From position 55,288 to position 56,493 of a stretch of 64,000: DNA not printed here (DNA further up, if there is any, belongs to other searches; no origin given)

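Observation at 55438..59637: Divergent paralog pair bracketing a 3-gene opposite-strand island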

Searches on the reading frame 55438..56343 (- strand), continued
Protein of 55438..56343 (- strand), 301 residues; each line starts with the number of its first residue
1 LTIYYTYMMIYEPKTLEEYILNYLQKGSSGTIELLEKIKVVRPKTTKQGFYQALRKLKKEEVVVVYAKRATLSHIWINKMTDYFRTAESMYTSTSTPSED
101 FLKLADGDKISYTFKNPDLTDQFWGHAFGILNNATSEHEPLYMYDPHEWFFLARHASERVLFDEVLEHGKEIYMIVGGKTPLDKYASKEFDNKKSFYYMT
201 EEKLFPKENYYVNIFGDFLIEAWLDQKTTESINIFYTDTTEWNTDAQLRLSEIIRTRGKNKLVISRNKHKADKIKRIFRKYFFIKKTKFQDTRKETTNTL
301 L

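Call 50: fold_search(model_id=the predicted structure, library=pdb)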
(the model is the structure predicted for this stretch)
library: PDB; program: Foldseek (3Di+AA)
matches with E <= 10: 742; with E <= 0.001: 12
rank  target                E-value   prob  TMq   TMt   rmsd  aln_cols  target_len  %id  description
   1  5bpd_D                5.8e-09  1.00  0.32  0.36  14.0       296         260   11  Structure of TrmBL2, an archaeal chromatin protein, shows a novel mode of DNA binding. (released 2015-09-02)
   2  5bpd_C                1.1e-08  1.00  0.35  0.39  13.3       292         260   12  Structure of TrmBL2, an archaeal chromatin protein, shows a novel mode of DNA binding. (released 2015-09-02)
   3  5bpi_D                2.3e-08  1.00  0.34  0.39  13.5       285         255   13  Structure of TrmBL2, an archaeal chromatin protein, shows a novel mode of DNA binding. (released 2015-09-02)
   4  5bpi_C                4.5e-08  1.00  0.35  0.39  13.2       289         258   12  Structure of TrmBL2, an archaeal chromatin protein, shows a novel mode of DNA binding. (released 2015-09-02)
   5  5box_A                4.5e-08  1.00  0.33  0.37  24.5       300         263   11  Structure of TrmBL2, an archaeal chromatin protein, shows a novel mode of DNA binding. (released 2015-09-02)
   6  5bqt_A                7.7e-08  1.00  0.36  0.40  23.9       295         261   10  Structure of TrmBL2, an archaeal chromatin protein, shows a novel mode of DNA binding. (released 2015-09-02)
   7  5bpd_B                1.3e-07  1.00  0.33  0.37  24.8       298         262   11  Structure of TrmBL2, an archaeal chromatin protein, shows a novel mode of DNA binding. (released 2015-09-02)
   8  3qph_A                2.8e-05  1.00  0.26  0.24  10.1       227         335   12  The three-dimensional structure of TrmB, a global transcriptional regulator of the hyperthermophilic archaeon Pyrococc (released 2012-05-30)
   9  6ehi_A                3.6e-05  1.00  0.34  0.56   6.3       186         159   11  NucT from Helicobacter pylori (released 2018-01-17)
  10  6ehi_B                4.5e-05  1.00  0.33  0.56   6.3       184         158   11  NucT from Helicobacter pylori (released 2018-01-17)
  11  6ehi_D                8.3e-05  1.00  0.31  0.52   6.7       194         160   11  NucT from Helicobacter pylori (released 2018-01-17)
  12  1byr                  8.1e-04  1.00  0.34  0.59   5.5       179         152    8  CRYSTAL STRUCTURE OF A PHOSPHOLIPASE D FAMILY MEMBER, NUC FROM SALMONELLA TYPHIMURIUM (released 1999-10-19)
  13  4ggj                  1.0e-03  1.00  0.32  0.51   6.4       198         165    9  Crystal structure of Zucchini from mouse (mZuc / PLD6 / MitoPLD) (released 2012-10-10)
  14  8yr6                  1.1e-03  0.99  0.28  0.19   8.3       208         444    8  Crystal structure of E. coli phosphatidylserine synthase complexed with 16:0/16:0 CDP-DG (released 2024-11-20)
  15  8yr5_J                1.2e-03  0.99  0.28  0.20   7.7       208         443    9  Crystal structure of E. coli phosphatidylserine synthase in apo state (released 2024-11-20)
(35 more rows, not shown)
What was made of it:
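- On TrmB/TrmBL2 structural class: Foldseek full-length hits to TrmBL2 (E 6e-9) and TrmB (E 2.8e-5) (call 50).
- The top 7 Foldseek PDB hits are TrmBL2 chains, E 6e-9 to 1e-7 over 285-300 columns, followed by TrmB at 2.8e-5 (call 50).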

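Call 52: find_related_loci(query=A2, collection=genome_contigs, flank=5000)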
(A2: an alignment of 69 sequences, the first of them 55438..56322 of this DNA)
Query A2 (294 aa) in genome_contigs; peptide patterns used: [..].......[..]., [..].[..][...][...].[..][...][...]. (x = any residue, [..] = any of these).
145 stretches matched a pattern; 97 encode a relative of the query (tblastn E <= 1e-3); the best 80 are kept; 80 distinct loci.
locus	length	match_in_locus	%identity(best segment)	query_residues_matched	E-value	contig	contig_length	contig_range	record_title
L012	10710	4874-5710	90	1-279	6e-171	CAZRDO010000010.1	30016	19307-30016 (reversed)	MAG TPA_asm: uncultured Candidatus Saccharibacteria bacterium isolate SRP219642_co5_552 genome assembly, contig: NODE_20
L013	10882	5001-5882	85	1-294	4e-171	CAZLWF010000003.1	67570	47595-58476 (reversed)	MAG TPA_asm: uncultured Candidatus Saccharibacteria bacterium isolate SRP278252_co2_214 genome assembly, contig: NODE_64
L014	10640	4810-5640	59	2-279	4e-107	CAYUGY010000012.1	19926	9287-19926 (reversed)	MAG TPA_asm: uncultured Candidatus Saccharibacteria bacterium isolate SRP286056_co1_691 genome assembly, contig: NODE_32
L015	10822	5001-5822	57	2-277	4e-107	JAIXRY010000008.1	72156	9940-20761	MAG: bacterium isolate C4_MAG_00080 pond_C4_MAG_00080_000000000007, whole genome shotgun sequence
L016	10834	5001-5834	55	2-279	1e-103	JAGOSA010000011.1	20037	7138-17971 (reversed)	MAG: Candidatus Paceibacterota bacterium isolate Gw_Eff_bin_298 Gw_Eff_5628_length_20037_cov_20.007283, whole genome sho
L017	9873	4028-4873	54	2-284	1e-101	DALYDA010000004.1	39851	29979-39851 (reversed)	MAG TPA_asm: Candidatus Paceibacterota bacterium isolate CTOTU14215 NODE_186_length_39851_cov_4.588376, whole genome sho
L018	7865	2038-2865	56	2-278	7e-105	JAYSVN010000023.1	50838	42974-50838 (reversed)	MAG: Candidatus Paceibacterota bacterium isolate GFS_12822 GFS_12822_22, whole genome shotgun sequence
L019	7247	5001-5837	53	1-279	5e-100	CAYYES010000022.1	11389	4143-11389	MAG TPA_asm: uncultured Candidatus Saccharibacteria bacterium isolate SRP135725_co1_1 genome assembly, contig: NODE_7960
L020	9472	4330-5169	52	2-283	2e-96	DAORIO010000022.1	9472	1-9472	MAG TPA_asm: Candidatus Paceibacterota bacterium isolate AMR_MDS_5575 NODE_1251_length_9472_cov_6.048635, whole genome s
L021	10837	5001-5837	52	1-279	4e-96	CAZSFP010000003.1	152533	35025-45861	MAG TPA_asm: uncultured Candidatus Saccharibacteria bacterium isolate SRP342105_co1_388 genome assembly, contig: NODE_10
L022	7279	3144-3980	52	2-280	1e-94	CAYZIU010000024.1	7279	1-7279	MAG TPA_asm: uncultured Candidatus Saccharibacteria bacterium isolate SRP286056_co1_239 genome assembly, contig: NODE_14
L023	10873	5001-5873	48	1-292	1e-89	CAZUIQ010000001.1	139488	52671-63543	MAG TPA_asm: uncultured Candidatus Saccharibacteria bacterium isolate SRP285395_co1_163 genome assembly, contig: NODE_82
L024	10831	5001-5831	49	2-276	6e-88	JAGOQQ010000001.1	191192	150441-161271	MAG: Candidatus Paceibacterota bacterium isolate Gw_Bodden_bin_112 Gw_Bodden_88_length_191192_cov_18.070908, whole genom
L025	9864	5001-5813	49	6-278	5e-87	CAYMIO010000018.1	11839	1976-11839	MAG TPA_asm: uncultured Candidatus Saccharibacteria bacterium isolate SRP219642_co7_72 genome assembly, contig: NODE_800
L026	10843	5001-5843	49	1-281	4e-87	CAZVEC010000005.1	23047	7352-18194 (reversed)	MAG TPA_asm: uncultured Candidatus Saccharibacteria bacterium isolate SRP050083_co2_123 genome assembly, contig: NODE_14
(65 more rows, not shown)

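Call 68: search_protein_representatives(alignment_id=A2)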
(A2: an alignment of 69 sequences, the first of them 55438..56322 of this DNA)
Query: 69 sequences, 280 profile positions. Proteins with E-value up to 0.001 (for the whole library): 1806; up to 1e-10: 1213; up to 1e-30: 409. The best 150 are listed.
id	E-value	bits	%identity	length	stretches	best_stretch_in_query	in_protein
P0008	1.2e-116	405.4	-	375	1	3-279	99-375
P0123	1.6e-114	398.5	-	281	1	1-277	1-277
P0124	1.0e-111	389.3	-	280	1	1-278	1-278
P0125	1.9e-106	372.0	-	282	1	4-279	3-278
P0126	8.5e-106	369.8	-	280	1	1-279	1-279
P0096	8.5e-106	369.8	-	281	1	1-279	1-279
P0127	6.5e-103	360.4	-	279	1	6-277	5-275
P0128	1.5e-99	349.3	-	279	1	1-278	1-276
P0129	1.0e-98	346.6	-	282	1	2-279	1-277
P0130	1.0e-97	343.3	-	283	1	3-278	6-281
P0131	1.7e-97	342.6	-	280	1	2-279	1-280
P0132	2.3e-97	342.2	-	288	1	6-279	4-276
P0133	1.6e-96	339.4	-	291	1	1-279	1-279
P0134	1.7e-96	339.3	-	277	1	8-275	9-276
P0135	1.3e-95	336.4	-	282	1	5-278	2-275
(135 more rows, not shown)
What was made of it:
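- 1,806 clusters at 50% identity with E<=1e-3, nearly all 270-290 aa (call 68). The family is near-universal across its clade and mostly one copy per locus (calls 52, 68).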

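Call 93: search_protein_families(library=pfam, alignment_id=A2, max_evalue=0.01)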
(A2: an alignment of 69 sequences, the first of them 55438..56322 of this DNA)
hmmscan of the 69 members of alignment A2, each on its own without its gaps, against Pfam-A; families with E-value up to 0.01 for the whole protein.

A. member 1, window:55438-56322:- (294 aa): 0 families

B. families by the number of members that match (of 69 scanned): 6 families
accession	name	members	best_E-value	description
PF02449.21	Glyco_hydro_42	2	0.00026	Beta-galactosidase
PF08279.18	HTH_11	1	0.0017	HTH domain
PF24981.1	Beta-prop_ATRN-LZTR1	1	0.0025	Attractin/LZTR1 beta-propeller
PF01978.25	TrmB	1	0.0054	Sugar-specific transcriptional regulator TrmB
PF07461.18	NADase_NGA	1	0.0089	NAD glycohydrolase catalytic domain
PF18297.6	NFACT-R_2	1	0.0093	NFACT protein RNA binding domain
